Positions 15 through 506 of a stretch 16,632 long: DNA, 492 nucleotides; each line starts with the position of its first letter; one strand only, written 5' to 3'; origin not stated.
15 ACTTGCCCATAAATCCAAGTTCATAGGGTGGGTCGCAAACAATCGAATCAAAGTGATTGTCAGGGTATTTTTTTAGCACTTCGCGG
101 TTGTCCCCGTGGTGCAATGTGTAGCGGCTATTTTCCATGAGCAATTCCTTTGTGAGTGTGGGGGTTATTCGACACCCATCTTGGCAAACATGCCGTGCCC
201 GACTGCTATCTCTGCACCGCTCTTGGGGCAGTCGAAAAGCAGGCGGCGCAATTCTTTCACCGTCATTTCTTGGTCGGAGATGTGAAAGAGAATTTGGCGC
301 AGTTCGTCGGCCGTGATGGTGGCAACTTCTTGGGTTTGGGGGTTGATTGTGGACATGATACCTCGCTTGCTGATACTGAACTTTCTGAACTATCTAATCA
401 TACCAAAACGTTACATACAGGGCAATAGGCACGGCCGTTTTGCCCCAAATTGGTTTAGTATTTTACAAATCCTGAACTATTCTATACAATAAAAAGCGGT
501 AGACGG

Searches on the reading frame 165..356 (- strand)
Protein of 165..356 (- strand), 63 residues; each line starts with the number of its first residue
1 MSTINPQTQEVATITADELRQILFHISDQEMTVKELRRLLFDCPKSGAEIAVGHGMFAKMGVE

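Call 11: search_protein_families(library=phrogs, proteins=[window:165-356:-], max_evalue=0.01)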
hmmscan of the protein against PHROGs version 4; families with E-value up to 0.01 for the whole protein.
window:165-356:- (63 aa): 0 families

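Call 12: search_protein_families(library=pfam, proteins=[window:165-356:-], max_evalue=0.01)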
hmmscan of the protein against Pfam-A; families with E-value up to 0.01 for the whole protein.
window:165-356:- (63 aa): 0 families

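Call 33: find_encoding_contigs(protein=window:165-356:-, flank=10000, max_places=10)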
Protein window:165-356:- (63 aa): no gene with exactly this product is on record in the collection.

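Call 61: search_protein_representatives(protein=window:165-356:-)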
Query: 63 residues. Proteins with E-value up to 0.001 (for the whole library): 60; up to 1e-10: 4; up to 1e-30: 0. The best 60 are listed.
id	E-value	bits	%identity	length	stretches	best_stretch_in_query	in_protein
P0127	4.9e-22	92.2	39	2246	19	13-40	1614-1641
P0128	2.2e-19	83.9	67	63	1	1-63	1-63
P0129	1.1e-12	63.0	52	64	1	1-62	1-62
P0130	6.7e-11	57.4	37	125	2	8-62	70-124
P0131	4.4e-10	54.9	63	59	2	7-42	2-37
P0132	8.9e-10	53.9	57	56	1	10-63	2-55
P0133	3.0e-08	49.1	53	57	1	13-63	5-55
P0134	3.7e-07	45.7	55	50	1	15-63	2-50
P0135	4.0e-07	45.6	54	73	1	12-63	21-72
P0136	7.4e-07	44.8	48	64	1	7-60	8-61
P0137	1.3e-06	44.0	48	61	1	6-60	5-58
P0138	2.2e-06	43.3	51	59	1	9-63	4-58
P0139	3.0e-06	42.9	51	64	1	15-59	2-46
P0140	6.8e-06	41.8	41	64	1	6-63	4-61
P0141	7.9e-06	41.6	51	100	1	3-60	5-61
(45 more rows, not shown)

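Call 63: search_protein_families(library=pfam, alignment_id=A5, max_evalue=0.1)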
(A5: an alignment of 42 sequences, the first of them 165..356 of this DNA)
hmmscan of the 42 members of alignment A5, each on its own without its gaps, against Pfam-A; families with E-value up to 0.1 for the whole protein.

A. member 1, window:165-356:- (63 aa): 3 families
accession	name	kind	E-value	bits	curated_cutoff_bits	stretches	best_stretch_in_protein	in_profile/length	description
PF12840.13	HTH_20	-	0.028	14.8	27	1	22-47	9-34/51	Helix-turn-helix domain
PF22802.1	RsiG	-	0.043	13.9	27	1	6-40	2-36/65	RsiG-like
PF05117.17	DUF695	-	0.051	14.3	23.1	1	6-49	74-117/134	Family of unknown function (DUF695)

B. families by the number of members that match (of 42 scanned): 27 families (the first 25 are shown)
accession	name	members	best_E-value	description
PF12949.13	HeH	7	0.0024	HeH/LEM domain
PF02037.33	SAP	7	0.0075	SAP domain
PF22726.1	NCAB2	4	0.00022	NACHT C-terminal Alpha/Beta 2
PF01022.26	HTH_5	2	0.023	Bacterial regulatory protein, arsR family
PF22802.1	RsiG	2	0.043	RsiG-like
PF14304.11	CSTF_C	1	0.0072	Transcription termination and cleavage factor C-terminal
PF08641.17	Mis14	1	0.013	Kinetochore protein Mis14 like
PF11582.13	DUF3240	1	0.014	Protein of unknown function (DUF3240)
PF25805.1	IQUB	1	0.014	IQUB-like domain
PF08581.15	Tup_N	1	0.015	Tup N-terminal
PF10747.14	SirA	1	0.017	Sporulation inhibitor of replication protein SirA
PF09296.17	NUDIX-like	1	0.025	NADH pyrophosphatase-like rudimentary NUDIX domain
PF13405.12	EF-hand_6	1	0.025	EF-hand domain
PF12840.13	HTH_20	1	0.028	Helix-turn-helix domain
PF00915.27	Calici_coat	1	0.032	Calicivirus coat protein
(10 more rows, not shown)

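Call 68: predict_structure(alignment_id=A5)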
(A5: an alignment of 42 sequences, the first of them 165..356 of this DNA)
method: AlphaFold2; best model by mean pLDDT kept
length: 63 residues; sequences in the alignment: 42
mean_pLDDT: 63.5   pTM: 0.38
mean pLDDT of the five models: 63.5, 61.5, 61.4, 56.1, 53.0
residues with pLDDT >= 90: 0; 70-90: 28; 50-70: 26; < 50: 9
segments of 3 or more residues with pLDDT < 50: 3-5, 7-10
pLDDT, mean of each block of 10 residues (from residue 1): 48 68 75 77 61 57 50
secondary structure, 60 per line:
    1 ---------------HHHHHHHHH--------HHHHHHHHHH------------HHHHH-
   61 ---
elements in order: H16-24 H33-42 H55-59

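Call 70: fold_search(model_id=the predicted structure, library=pdb)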
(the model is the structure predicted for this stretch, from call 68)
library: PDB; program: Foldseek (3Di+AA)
matches with E <= 10: 4; with E <= 0.001: 0
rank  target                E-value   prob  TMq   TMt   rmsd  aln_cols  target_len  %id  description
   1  2fu4_A                2.1e+00  0.08  0.28  0.23  11.0        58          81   21  Crystal Structure of the DNA binding domain of E.coli FUR (Ferric Uptake Regulator) (released 2006-05-16)
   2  5l0p                  7.2e+00  0.04  0.28  0.08  10.9        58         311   21  Symmetry-based assembly of a two-dimensional protein lattice (released 2017-03-29)
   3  9l01_M                9.2e+00  0.03  0.27  0.08   9.4        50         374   20  Cryo-EM structure of bacteriophage T1 portal-adaptor (released 2025-03-12)
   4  6mc9_B                9.8e+00  0.05  0.33  0.19   5.2        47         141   23  Crystal Structure of Human Nav1.4 C-Terminal (1599-1754) domain in complex with calcium-bound calmodulin (released 2019-04-10)

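Call 71: search_solved_structures(query=A5, max_evalue=1)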
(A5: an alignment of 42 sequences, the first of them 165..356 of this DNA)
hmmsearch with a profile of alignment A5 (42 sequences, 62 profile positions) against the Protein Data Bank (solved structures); distinct sequences matched with E-value up to 1: 1.
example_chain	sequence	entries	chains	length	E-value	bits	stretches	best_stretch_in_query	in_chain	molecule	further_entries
3n7z_A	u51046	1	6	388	0.68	12.7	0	16-29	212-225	Acetyltransferase, GNAT family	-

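Call 87: find_encoding_contigs(protein=P0128, flank=6000, max_places=6)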
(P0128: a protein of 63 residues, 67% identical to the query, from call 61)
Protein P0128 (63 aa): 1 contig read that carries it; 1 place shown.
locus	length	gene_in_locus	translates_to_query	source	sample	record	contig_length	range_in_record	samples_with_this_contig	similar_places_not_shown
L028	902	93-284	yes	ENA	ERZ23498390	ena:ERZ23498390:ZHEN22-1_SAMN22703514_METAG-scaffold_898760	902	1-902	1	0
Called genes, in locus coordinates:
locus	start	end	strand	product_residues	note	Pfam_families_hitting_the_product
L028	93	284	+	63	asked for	-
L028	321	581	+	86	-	-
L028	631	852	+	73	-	-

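Call 89: find_encoding_contigs(protein=P0129, flank=6000, max_places=6)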
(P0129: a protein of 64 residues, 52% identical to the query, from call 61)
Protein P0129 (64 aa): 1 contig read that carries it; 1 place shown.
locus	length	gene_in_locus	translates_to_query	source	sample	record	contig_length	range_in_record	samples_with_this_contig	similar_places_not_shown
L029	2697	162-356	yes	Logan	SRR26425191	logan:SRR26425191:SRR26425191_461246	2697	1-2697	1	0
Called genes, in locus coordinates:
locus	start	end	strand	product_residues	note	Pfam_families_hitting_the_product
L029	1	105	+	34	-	?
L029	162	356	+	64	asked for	-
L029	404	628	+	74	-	-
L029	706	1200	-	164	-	-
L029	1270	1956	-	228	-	-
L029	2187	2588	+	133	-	-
